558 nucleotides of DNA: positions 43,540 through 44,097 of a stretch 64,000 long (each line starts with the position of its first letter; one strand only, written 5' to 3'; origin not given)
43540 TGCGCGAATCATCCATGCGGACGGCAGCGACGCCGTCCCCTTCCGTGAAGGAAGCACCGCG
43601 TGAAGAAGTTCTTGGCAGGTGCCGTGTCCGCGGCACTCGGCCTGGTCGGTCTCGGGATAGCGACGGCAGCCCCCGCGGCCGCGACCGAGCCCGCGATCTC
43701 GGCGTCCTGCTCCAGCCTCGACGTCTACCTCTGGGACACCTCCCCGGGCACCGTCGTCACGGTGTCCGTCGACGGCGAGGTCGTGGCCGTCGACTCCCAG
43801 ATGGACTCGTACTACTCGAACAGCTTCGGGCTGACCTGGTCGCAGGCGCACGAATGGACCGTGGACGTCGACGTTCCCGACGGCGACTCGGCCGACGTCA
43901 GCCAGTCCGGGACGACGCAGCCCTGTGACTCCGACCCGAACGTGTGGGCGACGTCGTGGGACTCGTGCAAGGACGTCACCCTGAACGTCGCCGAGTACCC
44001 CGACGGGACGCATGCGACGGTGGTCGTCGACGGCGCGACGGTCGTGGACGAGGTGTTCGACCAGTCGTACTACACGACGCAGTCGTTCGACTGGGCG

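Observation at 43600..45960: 786-aa secreted Cys-pair tandem-repeat protein inserted into the dnaA-gyrB origin core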

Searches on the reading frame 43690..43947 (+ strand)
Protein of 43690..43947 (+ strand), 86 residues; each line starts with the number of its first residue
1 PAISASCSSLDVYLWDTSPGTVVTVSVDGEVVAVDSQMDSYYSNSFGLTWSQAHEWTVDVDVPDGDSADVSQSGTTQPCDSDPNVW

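Call 28: predict_structure(alignment_id=A1)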
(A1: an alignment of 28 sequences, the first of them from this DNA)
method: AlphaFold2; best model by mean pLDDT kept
length: 86 residues; sequences in the alignment: 28
mean_pLDDT: 93.8   pTM: 0.82
mean pLDDT of the five models: 93.8, 93.4, 93.3, 92.9, 92.4
residues with pLDDT >= 90: 71; 70-90: 14; 50-70: 1; < 50: 0
segments of 3 or more residues with pLDDT < 50: none
pLDDT, mean of each block of 10 residues (from residue 1): 96 93 97 91 96 98 85 98 87
secondary structure, 60 per line:
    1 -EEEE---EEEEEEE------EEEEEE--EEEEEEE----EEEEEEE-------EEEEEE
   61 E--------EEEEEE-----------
elements in order: E2-5 E9-15 E22-27 E30-36 E41-47 E55-61 E70-75

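Call 29: search_protein_representatives(alignment_id=A1)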
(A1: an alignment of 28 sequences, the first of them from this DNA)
Query: 28 sequences, 84 profile positions. Proteins with E-value up to 0.001 (for the whole library): 545; up to 1e-10: 68; up to 1e-30: 11. The best 150 are listed.
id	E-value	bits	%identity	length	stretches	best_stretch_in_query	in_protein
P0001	1.5e-150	505.6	-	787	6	2-83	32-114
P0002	5.6e-147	494.2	-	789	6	2-83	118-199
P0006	1.4e-118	403.2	-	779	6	2-82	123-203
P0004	4.6e-95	327.8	-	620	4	2-84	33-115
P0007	1.4e-92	319.9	-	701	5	2-83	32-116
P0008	3.2e-63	225.8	-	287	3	2-83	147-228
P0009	5.3e-52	189.8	-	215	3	2-83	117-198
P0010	1.2e-45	169.5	-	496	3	2-83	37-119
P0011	1.4e-41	156.4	-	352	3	2-84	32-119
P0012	8.0e-40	150.8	-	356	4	3-81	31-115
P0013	2.5e-35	136.4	-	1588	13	17-71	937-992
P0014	1.3e-29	118.0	-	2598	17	17-75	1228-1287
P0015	9.5e-27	108.9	-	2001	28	37-75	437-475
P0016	4.2e-21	90.8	-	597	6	12-73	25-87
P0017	7.7e-21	90.0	-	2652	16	18-70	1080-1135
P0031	1.5e-16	76.2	-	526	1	2-80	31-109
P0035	4.3e-16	74.7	-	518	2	2-78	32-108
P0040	1.4e-14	69.9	-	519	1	3-83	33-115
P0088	5.4e-10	55.2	-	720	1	4-80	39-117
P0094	8.6e-10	54.5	-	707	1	2-81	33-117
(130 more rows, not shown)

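Call 31: search_protein_families(library=pfam, proteins=[P0006, P0007, P0010, P0013, P0016, P0031, P0035, P0040, P0088, P0094], max_evalue=0.01)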
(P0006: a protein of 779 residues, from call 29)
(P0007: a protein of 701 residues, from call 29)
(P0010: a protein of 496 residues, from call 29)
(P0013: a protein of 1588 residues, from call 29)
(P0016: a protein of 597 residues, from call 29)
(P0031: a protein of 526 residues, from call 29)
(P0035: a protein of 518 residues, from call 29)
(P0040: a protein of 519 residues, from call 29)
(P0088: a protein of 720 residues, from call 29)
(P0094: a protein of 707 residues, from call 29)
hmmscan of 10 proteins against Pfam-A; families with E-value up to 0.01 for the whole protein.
P0006 (779 aa): 0 families

P0007 (701 aa): 1 family
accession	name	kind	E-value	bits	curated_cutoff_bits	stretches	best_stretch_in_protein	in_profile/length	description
PF17936.7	Big_6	-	0.00092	19.9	27.6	0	47-73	21-48/83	Bacterial Ig domain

P0010 (496 aa): 0 families

P0013 (1588 aa): 19 families
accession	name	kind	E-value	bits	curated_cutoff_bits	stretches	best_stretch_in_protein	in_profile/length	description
PF19077.6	Big_13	-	2.2e-197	641.8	27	13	925-1001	23-101/102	Bacterial Ig-like domain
PF17936.7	Big_6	-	1.1e-142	465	27.6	13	1012-1084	4-77/83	Bacterial Ig domain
PF13418.12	Kelch_4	-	1.1e-31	109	21.6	3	83-124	1-43/49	Galactose oxidase, central domain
PF16640.11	Big_3_5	-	7.7e-23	81.3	35.5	2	1018-1092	16-88/88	Bacterial Ig-like domain (group 3)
PF06832.18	BiPBP_C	-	1.5e-19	70.1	26.8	1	1461-1541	6-85/90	Penicillin-Binding Protein C-terminus Family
PF01344.31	Kelch_1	-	1.4e-18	66.5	20.1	1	94-123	11-40/46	Kelch motif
PF13415.12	Kelch_3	-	7e-18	64.8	22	1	47-91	2-47/48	Galactose oxidase, central domain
PF17963.7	Big_9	-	2.4e-15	57.6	23.6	1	554-629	5-85/89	Bacterial Ig domain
PF13964.12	Kelch_6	-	6.1e-14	51.9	25.3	0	36-84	2-50/50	Kelch motif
PF24681.1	Kelch_KLHDC2_KLHL20_DRC7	-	5.6e-09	36.1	50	1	3-195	13-218/221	KLHDC2/KLHL20/DRC7 Kelch-repeats domain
PF13750.12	Big_3_3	-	3.9e-08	33.6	27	0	605-645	10-50/157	Bacterial Ig-like domain (group 3)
PF16841.11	CBM60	-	5.7e-07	30.4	28.2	0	569-616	6-53/91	Ca-dependent carbohydrate-binding module xylan-binding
PF02494.22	HYR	-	2.6e-06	28.1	21.7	0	572-627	17-74/81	HYR domain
PF03785.20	Peptidase_C25_C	-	6.4e-06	26.4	25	0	1193-1261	3-68/79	Peptidase family C25, C terminal ig-like domain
PF13657.11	Couple_hipA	-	6.2e-05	23.9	22.5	0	580-617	2-40/99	HipA N-terminal domain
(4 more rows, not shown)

P0016 (597 aa): 27 families (the best 25 are shown)
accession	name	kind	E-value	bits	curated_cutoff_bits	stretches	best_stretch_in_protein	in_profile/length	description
PF19077.6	Big_13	-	1.3e-94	311.9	27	6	465-549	15-102/102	Bacterial Ig-like domain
PF17936.7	Big_6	-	2.3e-50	169.2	27.6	6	466-540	4-77/83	Bacterial Ig domain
PF17957.7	Big_7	-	5.3e-20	72.3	24.1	4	6-72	1-70/70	Bacterial Ig domain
PF09136.16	Glucodextran_B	-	2.6e-16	59.7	27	3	6-91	1-82/83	Glucodextranase, domain B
PF06832.18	BiPBP_C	-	1.6e-15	57.2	26.8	1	458-538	8-87/90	Penicillin-Binding Protein C-terminus Family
PF16640.11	Big_3_5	-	6.1e-13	49.6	35.5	1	471-547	15-87/88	Bacterial Ig-like domain (group 3)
PF13750.12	Big_3_3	-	1.3e-11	44.9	27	1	62-109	11-63/157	Bacterial Ig-like domain (group 3)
PF17963.7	Big_9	-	6.5e-11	43.4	23.6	1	460-537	2-82/89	Bacterial Ig domain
PF21226.3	MalQ_N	-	2.5e-09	37.8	24.1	0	26-78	27-82/91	MalQ N-terminal beta sandwich domain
PF16841.11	CBM60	-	6.1e-08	33.5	28.2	0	210-250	11-53/91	Ca-dependent carbohydrate-binding module xylan-binding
PF20622.4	Big_15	-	1.3e-07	31.8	27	0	123-170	25-72/82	Bacterial Ig domain (Big_16)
PF02494.22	HYR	-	4.2e-07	30.7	21.7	1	55-90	46-79/81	HYR domain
PF13754.12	Big_3_4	-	8.7e-06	26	27.3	0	410-443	16-49/106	Domain of unknown function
PF00801.26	PKD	-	0.00012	22.5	23.5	0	500-538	39-74/80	PKD domain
PF17210.9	SdrD_B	-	0.00013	22.5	29.7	0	489-536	26-71/112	SdrD B-like domain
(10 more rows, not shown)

P0031 (526 aa): 1 family
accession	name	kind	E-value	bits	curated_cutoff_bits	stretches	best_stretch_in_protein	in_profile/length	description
PF00746.26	Gram_pos_anchor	-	2.8e-05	24.4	20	1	490-522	7-39/43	LPXTG cell wall anchor motif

P0035 (518 aa): 0 families

P0040 (519 aa): 0 families

P0088 (720 aa): 4 families
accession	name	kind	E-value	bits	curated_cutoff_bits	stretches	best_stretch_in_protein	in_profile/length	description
PF18998.6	Flg_new_2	-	5.8e-06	26.6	23.6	3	241-280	1-39/73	Divergent InlB B-repeat domain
PF16976.10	RcpC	-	0.00025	21.4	28.8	0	249-288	17-57/114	Flp pilus assembly protein RcpC/CpaB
PF08402.16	TOBE_2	-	0.00072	20.1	21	0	236-275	29-73/76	TOBE domain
PF14478.12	DUF4430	-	0.0016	19.3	23.8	0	332-359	41-68/72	Domain of unknown function (DUF4430)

P0094 (707 aa): 1 family
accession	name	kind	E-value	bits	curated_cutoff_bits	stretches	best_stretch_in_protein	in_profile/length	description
PF14262.12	Cthe_2159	-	0.00036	20.3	25.8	1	435-489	65-125/262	Carbohydrate-binding domain-containing protein Cthe_2159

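Call 32: search_protein_families(library=ncbifam, proteins=[P0035, P0040, P0031, P0088], max_evalue=0.1)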
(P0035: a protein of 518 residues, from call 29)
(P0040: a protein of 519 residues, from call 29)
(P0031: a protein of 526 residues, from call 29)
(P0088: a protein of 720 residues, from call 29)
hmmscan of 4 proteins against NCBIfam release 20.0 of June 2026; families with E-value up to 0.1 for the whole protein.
P0035 (518 aa): 2 families
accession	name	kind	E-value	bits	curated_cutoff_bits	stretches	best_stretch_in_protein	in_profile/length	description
NF058582.1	Microco_LAVTG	domain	1.8e-06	28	27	1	484-514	2-33/34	LAVTG motif-containing sortase-dependent surface protein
NF058583.1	LAXTG_small_WW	exception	3.4e-05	23.4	65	1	479-515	13-50/54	LAXTG motif-containing small protein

P0040 (519 aa): 2 families
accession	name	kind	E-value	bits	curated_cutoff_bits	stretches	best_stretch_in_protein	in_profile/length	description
NF058582.1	Microco_LAVTG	domain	0.0023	18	27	1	486-516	2-33/34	LAVTG motif-containing sortase-dependent surface protein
NF038134.1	choice_anch_M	domain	0.066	13.3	55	0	377-413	55-90/184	choice-of-anchor M domain-containing protein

P0031 (526 aa): 3 families
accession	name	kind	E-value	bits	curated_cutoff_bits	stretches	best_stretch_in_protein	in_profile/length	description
TIGR01167.1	LPXTG_anchor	domain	0.0017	19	15.9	1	491-522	1-32/34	LPXTG cell wall anchor domain-containing protein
NF058582.1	Microco_LAVTG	domain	0.0068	16.5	27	1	492-522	2-33/34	LAVTG motif-containing sortase-dependent surface protein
NF058583.1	LAXTG_small_WW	exception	0.027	14.1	65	0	484-522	10-48/54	LAXTG motif-containing small protein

P0088 (720 aa): 2 families
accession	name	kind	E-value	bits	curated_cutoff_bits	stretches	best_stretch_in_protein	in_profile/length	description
TIGR01167.1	LPXTG_anchor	domain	0.024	15.3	15.9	1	685-717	2-33/34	LPXTG cell wall anchor domain-containing protein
NF005028.0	PRK06437.1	equivalog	0.051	13.7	85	0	240-269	36-61/67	hypothetical protein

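Call 64: find_encoding_contigs(protein=P0006, flank=6000, max_places=2)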
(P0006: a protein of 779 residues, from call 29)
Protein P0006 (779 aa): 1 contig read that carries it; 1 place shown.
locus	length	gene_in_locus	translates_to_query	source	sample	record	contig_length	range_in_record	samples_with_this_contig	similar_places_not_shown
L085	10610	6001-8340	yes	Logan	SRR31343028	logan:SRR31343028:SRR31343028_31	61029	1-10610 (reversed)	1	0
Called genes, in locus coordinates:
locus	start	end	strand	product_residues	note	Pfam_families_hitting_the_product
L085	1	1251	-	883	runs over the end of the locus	PF00521:DNA_topoisoIV, PF03989:DNA_gyraseA_C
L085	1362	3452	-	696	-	PF02518:HATPase_c, PF00204:DNA_gyraseB, PF01751:Toprim, PF00986:DNA_gyraseB_C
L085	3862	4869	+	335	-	-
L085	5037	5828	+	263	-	-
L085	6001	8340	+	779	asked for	-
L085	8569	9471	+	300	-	-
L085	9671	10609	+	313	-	?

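Call 65: find_encoding_contigs(protein=P0007, flank=6000, max_places=2)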
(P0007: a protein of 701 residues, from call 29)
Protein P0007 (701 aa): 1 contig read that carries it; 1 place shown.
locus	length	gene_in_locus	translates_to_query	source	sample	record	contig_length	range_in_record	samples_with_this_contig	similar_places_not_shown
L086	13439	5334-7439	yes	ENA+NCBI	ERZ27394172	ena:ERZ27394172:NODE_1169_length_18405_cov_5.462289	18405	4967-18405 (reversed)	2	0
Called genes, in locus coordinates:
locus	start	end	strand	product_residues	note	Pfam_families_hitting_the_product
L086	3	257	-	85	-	?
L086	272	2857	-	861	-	PF00521:DNA_topoisoIV, PF03989:DNA_gyraseA_C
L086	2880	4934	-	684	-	PF02518:HATPase_c, PF00204:DNA_gyraseB, PF01751:Toprim, PF00986:DNA_gyraseB_C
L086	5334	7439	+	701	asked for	-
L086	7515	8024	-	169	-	PF05258:DciA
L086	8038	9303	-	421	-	PF02463:SMC_N, PF13175:AAA_15 (weak), PF13476:AAA_23, PF13304:AAA_21 (faint)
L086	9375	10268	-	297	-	PF02826:2-Hacid_dh_C (weak), PF03446:NAD_binding_2, PF00393:6PGD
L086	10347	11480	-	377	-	PF00712:DNA_pol3_beta, PF02767:DNA_pol3_beta_2, PF02768:DNA_pol3_beta_3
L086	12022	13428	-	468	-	PF00308:Bac_DnaA, PF01695:IstB_IS21 (weak), PF13401:AAA_22 (faint), PF00004:AAA (weak), PF08299:Bac_DnaA_C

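Call 67: find_encoding_contigs(protein=P0035, flank=5000, max_places=1)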
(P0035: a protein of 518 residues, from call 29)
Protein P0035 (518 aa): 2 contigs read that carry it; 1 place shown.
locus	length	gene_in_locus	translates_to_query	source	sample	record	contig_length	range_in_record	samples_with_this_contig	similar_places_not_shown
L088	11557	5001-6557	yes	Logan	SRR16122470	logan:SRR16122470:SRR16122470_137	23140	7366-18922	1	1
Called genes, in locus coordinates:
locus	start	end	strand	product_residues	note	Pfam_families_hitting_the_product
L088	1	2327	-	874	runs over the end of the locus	PF00521:DNA_topoisoIV, PF03989:DNA_gyraseA_C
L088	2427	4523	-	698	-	PF02518:HATPase_c, PF00204:DNA_gyraseB, PF01751:Toprim, PF00986:DNA_gyraseB_C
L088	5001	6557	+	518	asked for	-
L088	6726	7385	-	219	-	PF05258:DciA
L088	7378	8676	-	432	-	PF02463:SMC_N, PF13175:AAA_15 (weak), PF13476:AAA_23, PF13304:AAA_21 (faint)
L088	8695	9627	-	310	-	PF03446:NAD_binding_2, PF00393:6PGD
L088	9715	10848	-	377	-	PF00712:DNA_pol3_beta, PF02767:DNA_pol3_beta_2, PF02768:DNA_pol3_beta_3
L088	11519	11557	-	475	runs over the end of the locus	PF13401:AAA_22 (faint), PF00308:Bac_DnaA, PF01695:IstB_IS21, PF00004:AAA (faint), PF08299:Bac_DnaA_C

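Call 68: find_encoding_contigs(protein=P0011, flank=5000, max_places=1)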
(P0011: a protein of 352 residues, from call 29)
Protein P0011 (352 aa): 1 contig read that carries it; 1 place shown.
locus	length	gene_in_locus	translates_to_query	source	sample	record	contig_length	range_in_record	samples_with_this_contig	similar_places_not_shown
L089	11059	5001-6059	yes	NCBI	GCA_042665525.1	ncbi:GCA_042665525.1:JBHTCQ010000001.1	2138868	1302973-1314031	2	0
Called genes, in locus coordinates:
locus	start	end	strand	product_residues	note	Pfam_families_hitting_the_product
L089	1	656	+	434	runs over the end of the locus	PF01547:SBP_bac_1, PF13416:SBP_bac_8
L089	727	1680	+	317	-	PF00528:BPD_transp_1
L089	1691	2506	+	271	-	PF00528:BPD_transp_1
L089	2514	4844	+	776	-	PF13802:Gal_mutarotas_2, PF01055:Glyco_hydro_31_2nd, PF21365:Glyco_hydro_31_3rd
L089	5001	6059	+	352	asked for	-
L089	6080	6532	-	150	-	PF00583:Acetyltransf_1, PF13673:Acetyltransf_10, PF13508:Acetyltransf_7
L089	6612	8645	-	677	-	PF01757:Acyl_transf_3, PF19040:SGNH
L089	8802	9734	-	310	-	PF02826:2-Hacid_dh_C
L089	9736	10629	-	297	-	PF01063:Aminotran_4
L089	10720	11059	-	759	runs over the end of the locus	PF18364:Molybdopterin_N, PF00384:Molybdopterin, PF01568:Molydop_binding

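Call 73: fold_search(model_id=the predicted structure, library=pdb)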
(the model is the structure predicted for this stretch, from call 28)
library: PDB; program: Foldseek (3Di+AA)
matches with E <= 10: 1154; with E <= 0.001: 0
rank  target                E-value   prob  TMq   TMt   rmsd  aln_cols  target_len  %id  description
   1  2kl6_MODEL_1_A        7.4e-03  1.00  0.47  0.39   4.9        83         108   13  Solution NMR structure of the CARDB domain of PF1109 from Pyrococcus furiosus. Northeast Structural Genomics C (released 2009-08-25)
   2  4z29_B                8.8e-03  1.00  0.51  0.30   4.2        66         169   18  Crystal structure of the magnetobacterial protein MtxA C-terminal domain (released 2015-06-03)
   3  2cov_F                1.6e-02  0.99  0.47  0.47   5.4        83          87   16  Crystal structure of CBM31 from beta-1,3-xylanase (released 2005-09-13)
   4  8w96_A                1.7e-02  0.99  0.43  0.10   4.9        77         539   17  SmChiA with diacetyl chitobiose (released 2024-09-04)
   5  7m1b                  1.9e-02  1.00  0.61  0.23   3.4        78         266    9  SusE-like protein BT2857 (released 2021-04-21)
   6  2cov_G                1.9e-02  0.99  0.47  0.46   5.4        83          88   16  Crystal structure of CBM31 from beta-1,3-xylanase (released 2005-09-13)
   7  2cov_I                1.9e-02  0.99  0.46  0.46   5.9        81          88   16  Crystal structure of CBM31 from beta-1,3-xylanase (released 2005-09-13)
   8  3ars                  2.1e-02  1.00  0.48  0.10   4.3        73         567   16  Crystal Structure Analysis of Chitinase A from Vibrio harveyi with novel inhibitors - apo structure of mutant W275G (released 2011-04-20)
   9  3art                  2.2e-02  1.00  0.48  0.10   4.3        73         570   16  Crystal Structure Analysis of Chitinase A from Vibrio harveyi with novel inhibitors - W275G mutant complex structure wit (released 2011-04-20)
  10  3pe9_D                2.3e-02  0.99  0.45  0.45   4.9        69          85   23  Structures of Clostridium thermocellum CbhA fibronectin(III)-like modules (released 2011-11-23)
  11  4z29_A                2.4e-02  1.00  0.51  0.29   4.1        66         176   18  Crystal structure of the magnetobacterial protein MtxA C-terminal domain (released 2015-06-03)
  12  1x6l                  2.4e-02  0.99  0.47  0.11   4.8        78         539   17  Crystal structure of S. marcescens chitinase A mutant W167A (released 2005-07-26)
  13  1nh6_A                2.4e-02  0.99  0.47  0.11   4.8        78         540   18  Structure of S. marcescens chitinase A, E315L, complex with hexasaccharide (released 2003-03-18)
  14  3b9e                  2.6e-02  0.99  0.47  0.10   4.9        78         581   15  Crystal structure of inactive mutant E315M chitinase A from Vibrio harveyi (released 2008-04-01)
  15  3pe9_B                2.7e-02  0.99  0.44  0.44   5.0        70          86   23  Structures of Clostridium thermocellum CbhA fibronectin(III)-like modules (released 2011-11-23)
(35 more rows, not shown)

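Call 74: search_solved_structures(query=A1, max_evalue=1)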
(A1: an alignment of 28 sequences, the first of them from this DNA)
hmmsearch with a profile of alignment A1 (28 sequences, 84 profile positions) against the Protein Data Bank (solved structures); distinct sequences matched with E-value up to 1: 14.
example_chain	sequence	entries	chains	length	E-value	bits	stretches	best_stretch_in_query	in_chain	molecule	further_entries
7sz8_A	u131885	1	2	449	0.0032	20.6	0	8-75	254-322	Cadherin EGF LAG seven-pass G-type receptor 1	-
2l0d_A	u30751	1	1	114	0.26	14.5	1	22-61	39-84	Cell surface protein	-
6q2a_A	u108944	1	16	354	0.55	13.5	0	51-82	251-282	Protein kinase, putative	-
10hm_A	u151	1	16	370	0.59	13.3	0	51-82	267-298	Protein kinase, putative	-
9sjf_A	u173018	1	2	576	0.83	12.9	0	14-46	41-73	Cycloisomaltooligosaccharide glucanotransferase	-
9sjh_B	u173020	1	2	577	0.83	12.9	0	14-46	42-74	Cycloisomaltooligosaccharide glucanotransferase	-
9sjg_A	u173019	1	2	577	0.84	12.9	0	14-46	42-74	Cycloisomaltooligosaccharide glucanotransferase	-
2wd0_A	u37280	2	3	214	0.87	12.8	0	41-67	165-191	CADHERIN-23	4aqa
3mvs_A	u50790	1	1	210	0.88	12.8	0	41-67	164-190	Cadherin-23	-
9sje_G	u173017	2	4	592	0.91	12.8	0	14-46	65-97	Cycloisomaltooligosaccharide glucanotransferase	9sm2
2wcp_A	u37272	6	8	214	0.92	12.7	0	41-67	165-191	CADHERIN-23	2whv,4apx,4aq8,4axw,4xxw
4ld1_A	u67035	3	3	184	0.93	12.7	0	15-45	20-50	Uncharacterized protein | Centrosomal P4.1-associated protein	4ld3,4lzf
6n2e_C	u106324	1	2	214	0.93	12.7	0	41-67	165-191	Cadherin-23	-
4aqe_A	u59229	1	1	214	0.98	12.7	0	41-67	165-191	CADHERIN-23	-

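Call 79: search_protein_families(library=pfam, proteins=[L085:3862-4869:+, L085:8569-9471:+], max_evalue=0.001)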
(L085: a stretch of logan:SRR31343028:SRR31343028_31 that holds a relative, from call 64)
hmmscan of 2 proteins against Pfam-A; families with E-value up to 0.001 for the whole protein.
L085:3862-4869:+ (335 aa): 0 families

L085:8569-9471:+ (300 aa): 0 families
